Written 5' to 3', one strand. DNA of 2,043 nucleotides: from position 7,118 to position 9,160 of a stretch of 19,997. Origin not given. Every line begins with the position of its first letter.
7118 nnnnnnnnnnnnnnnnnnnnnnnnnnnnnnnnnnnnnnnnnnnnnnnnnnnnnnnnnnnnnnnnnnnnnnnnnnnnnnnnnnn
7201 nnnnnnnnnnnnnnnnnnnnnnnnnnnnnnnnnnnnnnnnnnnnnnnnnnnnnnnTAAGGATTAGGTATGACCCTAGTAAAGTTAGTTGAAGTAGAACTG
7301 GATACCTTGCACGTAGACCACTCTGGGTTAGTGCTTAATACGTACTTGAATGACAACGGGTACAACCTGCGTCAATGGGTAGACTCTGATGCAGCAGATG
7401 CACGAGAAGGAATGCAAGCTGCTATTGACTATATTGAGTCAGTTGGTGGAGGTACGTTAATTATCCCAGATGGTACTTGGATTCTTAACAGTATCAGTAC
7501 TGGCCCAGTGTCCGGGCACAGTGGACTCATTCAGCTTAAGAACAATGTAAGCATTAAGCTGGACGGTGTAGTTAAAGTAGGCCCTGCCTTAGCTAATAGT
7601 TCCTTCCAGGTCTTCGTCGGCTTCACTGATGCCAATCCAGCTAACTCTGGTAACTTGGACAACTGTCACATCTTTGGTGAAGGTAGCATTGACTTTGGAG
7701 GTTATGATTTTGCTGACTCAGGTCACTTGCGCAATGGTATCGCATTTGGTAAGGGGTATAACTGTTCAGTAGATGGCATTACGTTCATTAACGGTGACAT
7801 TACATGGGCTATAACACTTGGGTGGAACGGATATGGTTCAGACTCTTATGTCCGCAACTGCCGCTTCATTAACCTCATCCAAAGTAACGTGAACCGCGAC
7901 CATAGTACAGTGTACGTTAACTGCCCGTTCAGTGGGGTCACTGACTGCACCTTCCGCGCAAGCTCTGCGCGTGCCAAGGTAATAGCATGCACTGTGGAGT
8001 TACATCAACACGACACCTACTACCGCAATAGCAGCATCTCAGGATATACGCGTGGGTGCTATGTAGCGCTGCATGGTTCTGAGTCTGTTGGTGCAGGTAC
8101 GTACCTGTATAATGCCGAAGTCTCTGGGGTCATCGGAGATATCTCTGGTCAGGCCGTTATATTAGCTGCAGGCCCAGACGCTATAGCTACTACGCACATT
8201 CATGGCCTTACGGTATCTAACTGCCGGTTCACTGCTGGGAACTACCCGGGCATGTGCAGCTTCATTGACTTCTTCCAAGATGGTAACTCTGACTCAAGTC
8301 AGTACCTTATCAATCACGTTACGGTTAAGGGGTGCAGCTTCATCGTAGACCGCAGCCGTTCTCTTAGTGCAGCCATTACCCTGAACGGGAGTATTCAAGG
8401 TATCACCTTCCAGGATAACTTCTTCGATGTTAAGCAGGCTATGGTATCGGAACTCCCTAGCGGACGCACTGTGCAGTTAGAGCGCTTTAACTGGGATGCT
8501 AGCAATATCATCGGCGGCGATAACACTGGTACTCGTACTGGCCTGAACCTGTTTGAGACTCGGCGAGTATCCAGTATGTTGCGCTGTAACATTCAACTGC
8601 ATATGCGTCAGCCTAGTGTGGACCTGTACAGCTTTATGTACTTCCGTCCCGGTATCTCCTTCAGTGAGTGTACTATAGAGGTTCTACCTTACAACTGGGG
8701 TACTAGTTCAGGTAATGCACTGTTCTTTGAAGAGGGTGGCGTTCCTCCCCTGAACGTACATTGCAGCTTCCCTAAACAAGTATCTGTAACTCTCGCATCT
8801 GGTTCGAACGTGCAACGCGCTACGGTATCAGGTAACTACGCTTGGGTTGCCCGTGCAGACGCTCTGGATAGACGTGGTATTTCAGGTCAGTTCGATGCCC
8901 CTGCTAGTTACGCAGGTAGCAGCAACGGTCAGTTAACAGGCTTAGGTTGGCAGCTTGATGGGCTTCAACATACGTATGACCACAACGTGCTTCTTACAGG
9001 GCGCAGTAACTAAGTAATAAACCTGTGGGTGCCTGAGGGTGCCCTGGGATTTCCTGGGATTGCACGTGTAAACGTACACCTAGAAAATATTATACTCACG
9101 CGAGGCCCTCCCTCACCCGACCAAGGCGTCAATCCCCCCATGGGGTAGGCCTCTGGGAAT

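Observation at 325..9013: Two beta-helix receptor-binding proteins: anchored fibre with chaperone domain plus anchorless spike after the lysis cassette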

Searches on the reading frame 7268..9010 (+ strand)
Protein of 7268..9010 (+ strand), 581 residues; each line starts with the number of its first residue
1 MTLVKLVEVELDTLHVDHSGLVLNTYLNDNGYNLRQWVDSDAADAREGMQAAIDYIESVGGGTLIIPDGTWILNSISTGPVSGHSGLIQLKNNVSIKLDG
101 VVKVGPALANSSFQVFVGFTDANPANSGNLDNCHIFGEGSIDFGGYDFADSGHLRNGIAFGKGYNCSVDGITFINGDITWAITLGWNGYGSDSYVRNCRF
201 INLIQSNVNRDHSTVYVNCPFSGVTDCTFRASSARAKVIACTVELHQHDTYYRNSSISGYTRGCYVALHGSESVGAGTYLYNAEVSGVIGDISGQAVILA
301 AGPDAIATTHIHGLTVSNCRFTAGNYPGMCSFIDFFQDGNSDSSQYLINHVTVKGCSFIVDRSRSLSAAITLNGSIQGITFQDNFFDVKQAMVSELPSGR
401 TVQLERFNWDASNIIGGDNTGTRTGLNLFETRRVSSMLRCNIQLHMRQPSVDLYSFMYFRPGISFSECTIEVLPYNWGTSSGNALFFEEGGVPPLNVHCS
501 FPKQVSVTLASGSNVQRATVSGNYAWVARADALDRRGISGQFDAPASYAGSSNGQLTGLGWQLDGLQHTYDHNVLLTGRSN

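Call 4: search_protein_families(library=pfam, proteins=[window:7268-9010:+], max_evalue=0.01)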
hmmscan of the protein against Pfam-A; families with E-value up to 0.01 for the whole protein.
window:7268-9010:+ (581 aa): 2 families
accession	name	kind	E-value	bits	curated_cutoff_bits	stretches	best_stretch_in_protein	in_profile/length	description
PF18781.7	Phage_spike_2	-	3.7e-10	40.5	25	1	367-434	1-67/76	Phage spike trimer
PF22424.2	HK620_9_C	-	0.00021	21.8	27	1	515-562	17-63/80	HK620, Tail spike protein, C-terminal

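Call 7: search_dna_similar(query=window:7268-9010:+, collection=phages, mode=protein, max_rows=40)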
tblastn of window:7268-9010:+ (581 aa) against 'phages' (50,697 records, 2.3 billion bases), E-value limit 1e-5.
Records with a match: 34; places in all: 34; records where one place covers at least 80% of the query: 17.
Best place of each record, by identity: 60-80% 16; <60% 18.
By first word of the organism name: Acinetobacter 16; Escherichia 8; Salmonella 8; Enterobacteria 2.
By host as written in the record: - 11; Salmonella enterica 6; Escherichia coli O18:K1:H7 5; Acinetobacter baumannii 164 3; Acinetobacter baumannii 3; Escherichia sp. 2; Escherichia coli H, strain 2158 1; Escherichia coli 1; and 2 more.
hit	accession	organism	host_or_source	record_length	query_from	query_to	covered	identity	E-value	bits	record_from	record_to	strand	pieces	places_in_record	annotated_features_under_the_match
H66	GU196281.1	Escherichia phage K1ind3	Escherichia coli O18:K1:H7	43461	9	576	98%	74.0%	0e+0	866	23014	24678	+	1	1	tailspike 63D sialidase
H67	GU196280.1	Escherichia phage K1ind2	Escherichia coli O18:K1:H7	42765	9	576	98%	74.0%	0e+0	866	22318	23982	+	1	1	tailspike 63D sialidase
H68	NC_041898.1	Escherichia phage K1ind2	Escherichia coli O18:K1:H7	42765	9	576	98%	74.0%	0e+0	866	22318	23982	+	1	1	tail spike protein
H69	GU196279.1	Escherichia phage K1ind1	Escherichia coli O18:K1:H7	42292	42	576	92%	77.8%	0e+0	872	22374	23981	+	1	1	tailspike 63D sialidase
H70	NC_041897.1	Escherichia phage K1ind1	Escherichia coli O18:K1:H7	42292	42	576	92%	77.8%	0e+0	872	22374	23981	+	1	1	tail spike protein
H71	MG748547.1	Escherichia phage EP75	Escherichia sp.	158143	14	576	97%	70.0%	0e+0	818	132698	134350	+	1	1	putative tailspike 63D sialidase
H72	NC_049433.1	Escherichia phage EP75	Escherichia sp.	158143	14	576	97%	70.0%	0e+0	818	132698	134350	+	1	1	tail spike protein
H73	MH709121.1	Salmonella phage SenALZ1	Salmonella enterica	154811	42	576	92%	71.4%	0e+0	812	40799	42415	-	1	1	tail spike protein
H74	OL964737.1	Salmonella phage selz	-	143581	42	576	92%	71.4%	0e+0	812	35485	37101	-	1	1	tail spike protein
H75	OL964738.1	Salmonella phage selz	-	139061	42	576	92%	71.4%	0e+0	812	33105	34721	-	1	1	tail spike protein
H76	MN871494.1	Salmonella phage Se-F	Salmonella enterica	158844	42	576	92%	71.4%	0e+0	812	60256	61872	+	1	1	record has no annotation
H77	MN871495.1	Salmonella phage Se-G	Salmonella enterica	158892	42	576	92%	71.4%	0e+0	812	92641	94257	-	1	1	record has no annotation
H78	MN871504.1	Salmonella phage SeTs-2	Salmonella enterica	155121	42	576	92%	71.4%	0e+0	812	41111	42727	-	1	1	record has no annotation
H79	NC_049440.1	Salmonella phage SenALZ1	Salmonella enterica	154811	42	576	92%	71.4%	0e+0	812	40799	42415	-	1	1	tail spike protein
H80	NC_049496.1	Salmonella phage Se-G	Salmonella enterica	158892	42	576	92%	71.4%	0e+0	812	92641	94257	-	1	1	tail spike protein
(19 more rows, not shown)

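Call 9: search_solved_structures(query=window:7268-9010:+, max_evalue=0.001, show_alignments=1)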
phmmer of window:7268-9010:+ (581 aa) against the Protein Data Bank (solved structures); distinct sequences matched with E-value up to 0.001: 25.
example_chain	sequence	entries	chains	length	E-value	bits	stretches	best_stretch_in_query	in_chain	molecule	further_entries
6g0x_A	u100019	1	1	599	3.8e-136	458.1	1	43-563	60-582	Tail spike protein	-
2vji_A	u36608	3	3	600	3.9e-136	458.1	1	43-563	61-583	TAILSPIKE PROTEIN | TAILSPIKE PROTEIN HK620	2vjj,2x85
4xot_A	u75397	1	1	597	1e-135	456.7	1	43-563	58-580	Tail spike protein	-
2x6w_A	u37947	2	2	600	1e-135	456.6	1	43-563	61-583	TAIL SPIKE PROTEIN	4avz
6gvr_A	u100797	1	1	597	1.4e-135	456.2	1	43-563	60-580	Tail spike protein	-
6gvp_A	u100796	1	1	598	1.4e-135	456.2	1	43-563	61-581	Tail spike protein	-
4xkv_A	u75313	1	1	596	2.2e-135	455.6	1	43-563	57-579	Tail spike protein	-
4xkw_A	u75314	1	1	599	2.2e-135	455.6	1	43-563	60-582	Tail spike protein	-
2x6x_A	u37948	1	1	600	2.2e-135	455.6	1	43-563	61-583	TAILSPIKE PROTEIN HK620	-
4xn3_A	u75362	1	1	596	3e-135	455.1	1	43-563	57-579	Tail spike protein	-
4xn0_A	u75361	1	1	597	3e-135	455.1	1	43-563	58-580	Tail spike protein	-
4xm3_A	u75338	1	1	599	3e-135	455.1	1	43-563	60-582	Tail spike protein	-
4xqf_A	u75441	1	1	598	3.6e-135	454.9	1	43-563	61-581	Tail spike protein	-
4xl9_A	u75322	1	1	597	4.9e-135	454.4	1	43-563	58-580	Tail spike protein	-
2x6y_A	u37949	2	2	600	5e-135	454.4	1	43-563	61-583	TAIL SPIKE PROTEIN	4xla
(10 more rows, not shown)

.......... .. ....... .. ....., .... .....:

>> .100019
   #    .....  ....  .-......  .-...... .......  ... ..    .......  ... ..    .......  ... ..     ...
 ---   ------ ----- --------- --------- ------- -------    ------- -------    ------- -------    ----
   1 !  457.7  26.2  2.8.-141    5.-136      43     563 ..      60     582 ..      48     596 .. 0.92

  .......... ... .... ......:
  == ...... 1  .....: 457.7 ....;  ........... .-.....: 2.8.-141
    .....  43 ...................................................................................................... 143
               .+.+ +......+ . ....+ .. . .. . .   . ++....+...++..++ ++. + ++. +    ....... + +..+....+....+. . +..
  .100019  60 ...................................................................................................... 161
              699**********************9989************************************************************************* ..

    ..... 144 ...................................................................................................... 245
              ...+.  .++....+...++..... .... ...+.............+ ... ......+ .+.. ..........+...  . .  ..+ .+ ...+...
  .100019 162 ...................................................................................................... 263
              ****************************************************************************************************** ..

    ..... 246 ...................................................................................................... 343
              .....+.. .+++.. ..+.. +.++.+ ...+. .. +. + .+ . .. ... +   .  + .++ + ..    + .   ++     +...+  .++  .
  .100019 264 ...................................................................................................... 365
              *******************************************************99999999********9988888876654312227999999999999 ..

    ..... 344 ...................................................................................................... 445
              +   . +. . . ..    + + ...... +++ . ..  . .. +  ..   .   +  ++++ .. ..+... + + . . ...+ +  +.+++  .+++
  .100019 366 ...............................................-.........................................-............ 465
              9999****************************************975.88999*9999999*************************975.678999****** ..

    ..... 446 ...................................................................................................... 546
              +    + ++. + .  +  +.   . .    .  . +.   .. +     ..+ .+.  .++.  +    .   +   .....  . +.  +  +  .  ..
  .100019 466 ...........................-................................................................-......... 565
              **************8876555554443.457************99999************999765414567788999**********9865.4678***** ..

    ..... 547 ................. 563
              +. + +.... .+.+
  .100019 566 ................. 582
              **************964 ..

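Call 38: find_homologous_proteins(query=window:7268-9010:+, max_evalue=1e-10)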
Query window:7268-9010:+ (581 aa): 53 proteins with E <= 1e-10 among 8000 candidates.
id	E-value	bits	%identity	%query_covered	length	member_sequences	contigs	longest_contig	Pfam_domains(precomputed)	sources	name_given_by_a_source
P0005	0.0e+0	1099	89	92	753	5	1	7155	PF18668.7,PF18781.8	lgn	-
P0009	3.1e-282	955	77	92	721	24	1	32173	PF18781.8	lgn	-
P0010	1.5e-274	930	75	92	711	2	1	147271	PF18781.8,PF09008.16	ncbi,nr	ncbi:phage tailspike protein [Escherichia coli]|nr:phage tailspike protein [Escherichia coli]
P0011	2.3e-274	929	71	98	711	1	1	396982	PF18781.8,PF09008.16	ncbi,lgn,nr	ncbi:TPA: hypothetical protein ISC87_000138 [Escherichia coli]|nr:hypothetical protein [Escherichia 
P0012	7.6e-274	928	71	98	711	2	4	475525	PF18781.8,PF09008.16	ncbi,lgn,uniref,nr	ncbi:TPA: phage tailspike protein [Escherichia coli]|uniref:phage tailspike protein n=1 Tax=Escheric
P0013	1.3e-273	927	71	98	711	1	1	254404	PF18781.8,PF09008.16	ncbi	ncbi:phage tailspike protein [Escherichia coli]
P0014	2.4e-272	923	74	92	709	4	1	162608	PF18781.8,PF09008.16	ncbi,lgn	ncbi:hypothetical protein AAHL21_002091 [Escherichia coli]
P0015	8.3e-265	898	73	92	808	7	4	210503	PF18781.8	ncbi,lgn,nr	ncbi:hypothetical protein RBI69_16640 [Citrobacter portucalensis]|nr:hypothetical protein [Citrobact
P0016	5.2e-263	892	70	98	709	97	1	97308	PF18781.8,PF09008.16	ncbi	-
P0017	6.9e-262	888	69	97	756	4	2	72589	PF18668.7,PF18781.8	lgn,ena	-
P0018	9.0e-259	878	69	98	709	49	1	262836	PF18781.8,PF09008.16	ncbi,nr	ncbi:phage tailspike protein [Escherichia coli]|nr:phage tailspike protein [Escherichia coli]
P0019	5.3e-258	875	72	92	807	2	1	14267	PF18781.8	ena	-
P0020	3.7e-198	678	80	63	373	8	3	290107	PF18781.8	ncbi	ncbi:hypothetical protein ACLEVT_04445, partial [Escherichia coli]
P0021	1.2e-185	636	54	93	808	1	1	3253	PF18781.8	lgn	-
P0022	3.1e-183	629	53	99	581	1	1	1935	PF18781.8,PF22424.2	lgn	-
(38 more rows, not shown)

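Call 52: predict_structure(alignment_id=A5)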
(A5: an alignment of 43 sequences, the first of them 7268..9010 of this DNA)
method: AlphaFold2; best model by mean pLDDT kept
length: 581 residues; sequences in the alignment: 43
mean_pLDDT: 88.5   pTM: 0.88
mean pLDDT of the five models: 88.5, 88.3, 87.0, 85.5, 85.2
residues with pLDDT >= 90: 406; 70-90: 126; 50-70: 16; < 50: 33
segments of 3 or more residues with pLDDT < 50: 1-6, 16-39
pLDDT, mean of each block of 10 residues (from residue 1): 38 46 35 40 81 91 92 86 87 97 94 94 89 98 94 91 98 96 95 98 92 95 99 92 97 98 94 89 98 96 85 97 93 84 77 98 94 90 98 89 94 93 92 94 90 92 92 80 84 89 94 94 91 91 95 93 95 89 57
secondary structure, 60 per line:
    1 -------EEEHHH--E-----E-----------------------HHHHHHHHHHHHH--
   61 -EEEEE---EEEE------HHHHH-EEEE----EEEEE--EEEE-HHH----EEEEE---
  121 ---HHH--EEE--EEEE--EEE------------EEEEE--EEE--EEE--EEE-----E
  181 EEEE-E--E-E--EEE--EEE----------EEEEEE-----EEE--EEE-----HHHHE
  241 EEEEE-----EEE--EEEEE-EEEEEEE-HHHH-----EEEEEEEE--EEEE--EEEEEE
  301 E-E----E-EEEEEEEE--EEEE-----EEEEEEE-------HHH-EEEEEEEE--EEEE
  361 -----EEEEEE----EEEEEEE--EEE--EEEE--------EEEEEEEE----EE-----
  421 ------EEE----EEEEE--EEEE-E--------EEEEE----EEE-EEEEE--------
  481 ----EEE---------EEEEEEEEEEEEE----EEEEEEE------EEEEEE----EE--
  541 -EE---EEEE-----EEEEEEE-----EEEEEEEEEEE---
elements in order: E8-10 H46-58 E62-66 E70-73 H80-84 E86-89 E94-98 E101-104 E113-117 E129-131 E134-137 E140-142 E155-159 E162-164 E167-169 E172-174 E180-184 E194-196 E199-201 E212-217 E223-225 E228-230 H236-239 E240-245 E251-253 E256-260 E262-268 H270-273 E279-286 E289-292 E295-301 E310-317 E320-323 E329-335 E347-354 E357-360 E366-371 E376-382 E385-387 E390-393 E402-409 E427-429 E434-438 E441-444 E455-459 E464-466 E468-472 E485-487 E497-509 E514-520 E527-532 E547-550 E556-562 E568-578

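Call 58: fold_search(model_id=the predicted structure, library=pdb)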
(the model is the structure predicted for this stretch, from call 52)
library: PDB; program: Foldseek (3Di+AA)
matches with E <= 10: 429; with E <= 0.001: 109
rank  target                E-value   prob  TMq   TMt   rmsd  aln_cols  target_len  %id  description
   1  6g0x_A                9.1e-51  1.00  0.90  0.87   2.5       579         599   41  TAILSPIKE PROTEIN OF E. COLI BACTERIOPHAGE HK620 IN COMPLEX WITH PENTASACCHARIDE (released 2018-04-04)
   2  4xkv                  6.0e-50  1.00  0.89  0.87   2.5       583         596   41  Tailspike protein mutant D339N of E. coli bacteriophage HK620 (released 2016-01-20)
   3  2x6x_A                1.0e-49  1.00  0.90  0.87   2.5       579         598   41  Tailspike protein mutant D339N of E.coli bacteriophage HK620 in complex with hexasaccharide (released 2011-03-02)
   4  2vji                  1.4e-49  1.00  0.90  0.87   2.6       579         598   41  Tailspike protein of E.coli bacteriophage HK620 (released 2008-07-01)
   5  4xn3_A                1.9e-49  1.00  0.90  0.87   2.6       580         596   41  Tailspike protein mutant E372A of E. coli bacteriophage HK620 in complex with hexasaccharide (released 2016-01-27)
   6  4xop_A                2.3e-49  1.00  0.89  0.87   2.5       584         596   40  Tailspike protein double mutant D339N/E372Q of E. coli bacteriophage HK620 in complex with hexasaccharide (released 2016-01-27)
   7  4xqf                  2.5e-49  1.00  0.89  0.87   2.6       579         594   41  Tailspike protein mutant E372Q (delta D470/N471) of E. coli bacteriophage HK620 (released 2016-01-27)
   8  4xlh                  3.8e-49  1.00  0.89  0.87   2.5       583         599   41  Tailspike protein double mutant D339A/E372A of E. coli bacteriophage HK620 (released 2016-01-20)
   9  4xm3_A                4.3e-49  1.00  0.90  0.87   2.6       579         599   41  Tailspike protein mutant E372A of E. coli bacteriophage HK620 in complex with pentasaccharide (released 2016-01-27)
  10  2x6y_A                4.5e-49  1.00  0.90  0.87   2.5       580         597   41  Tailspike protein mutant D339A of E.coli bacteriophage HK620 in complex with hexasaccharide (released 2011-03-02)
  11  2x6w_A                6.5e-49  1.00  0.90  0.87   2.5       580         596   41  Tailspike protein mutant E372Q of E.coli bacteriophage HK620 in complex with hexasaccharide (released 2011-03-02)
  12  4xkw_A                7.1e-49  1.00  0.90  0.87   2.5       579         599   41  Tailspike protein mutant D339N of E. coli bacteriophage HK620 in complex with pentasaccharide (released 2016-01-20)
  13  2x85_A                7.1e-49  1.00  0.90  0.87   2.6       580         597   41  Tailspike protein of E. coli bacteriophage HK620 in complex with hexasaccharide (released 2011-03-23)
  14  4xor_A                8.5e-49  1.00  0.90  0.87   2.6       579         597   41  Tailspike protein double mutant D339N/E372Q of E. coli bacteriophage HK620 in complex with pentasaccharide (released 2016-01-27)
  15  4xot_A                9.8e-49  1.00  0.90  0.88   2.5       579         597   41  Tailspike protein mutant E372Q of E. coli bacteriophage HK620 in complex with pentasaccharide (released 2016-01-27)
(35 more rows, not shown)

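Call 61: search_protein_families(library=phrogs, proteins=[window:7268-9010:+], max_evalue=0.001)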
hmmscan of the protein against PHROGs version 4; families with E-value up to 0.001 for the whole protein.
window:7268-9010:+ (581 aa): 2 families
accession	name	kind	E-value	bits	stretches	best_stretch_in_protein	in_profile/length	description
phrog_20900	-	tail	2e-286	953.1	1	42-577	182-718/721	tail spike protein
phrog_2234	-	tail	1.8e-07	31.2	1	41-389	197-521/757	tail spike protein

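Call 62: get_annotated_region(hit=H71, flank=700)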
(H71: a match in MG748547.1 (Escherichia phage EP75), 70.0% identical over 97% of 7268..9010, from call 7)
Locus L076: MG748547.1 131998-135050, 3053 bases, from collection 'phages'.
description: Escherichia phage EP75, complete genome.
organism: Escherichia phage EP75 (NCBI taxid 2070200)
taxonomy: Viruses; Duplodnaviria; Heunggongvirae; Uroviricota; Caudoviricetes; Ackermannviridae; Cvivirinae; Kuttervirus; Kuttervirus EP75
host: Escherichia sp.; source: -; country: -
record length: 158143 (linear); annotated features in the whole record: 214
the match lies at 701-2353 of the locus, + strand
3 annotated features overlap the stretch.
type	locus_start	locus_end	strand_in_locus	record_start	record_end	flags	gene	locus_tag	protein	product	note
CDS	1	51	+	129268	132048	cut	-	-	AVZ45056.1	putative tail fiber protein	ORF168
CDS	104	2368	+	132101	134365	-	-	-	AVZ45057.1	putative tailspike 63D sialidase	ORF167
CDS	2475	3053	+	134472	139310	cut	-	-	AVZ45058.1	hypothetical protein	ORF166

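Call 63: get_annotated_region(hit=H66, flank=700)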
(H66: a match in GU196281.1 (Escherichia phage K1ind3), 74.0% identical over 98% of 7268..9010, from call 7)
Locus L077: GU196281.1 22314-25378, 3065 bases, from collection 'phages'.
description: Escherichia phage K1ind3, complete genome.
organism: Escherichia phage K1ind3 (NCBI taxid 698490)
taxonomy: Viruses; Duplodnaviria; Heunggongvirae; Uroviricota; Caudoviricetes; Guernseyvirinae; Kagunavirus; Kagunavirus K1ind2
host: Escherichia coli O18:K1:H7; source: -; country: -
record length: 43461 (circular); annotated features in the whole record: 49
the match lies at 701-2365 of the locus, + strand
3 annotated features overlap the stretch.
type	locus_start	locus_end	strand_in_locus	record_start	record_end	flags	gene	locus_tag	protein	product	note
CDS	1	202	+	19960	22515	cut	-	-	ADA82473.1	putative tail protein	ORF26; similar to SETP3 and KS5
CDS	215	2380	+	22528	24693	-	-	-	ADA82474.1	tailspike 63D sialidase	ORF27; N-term. similar to 63D and C-term similar to HK620 Tsp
CDS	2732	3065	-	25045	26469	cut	-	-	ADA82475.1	putative helicase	ORF28; similar to KS5 and BPP-1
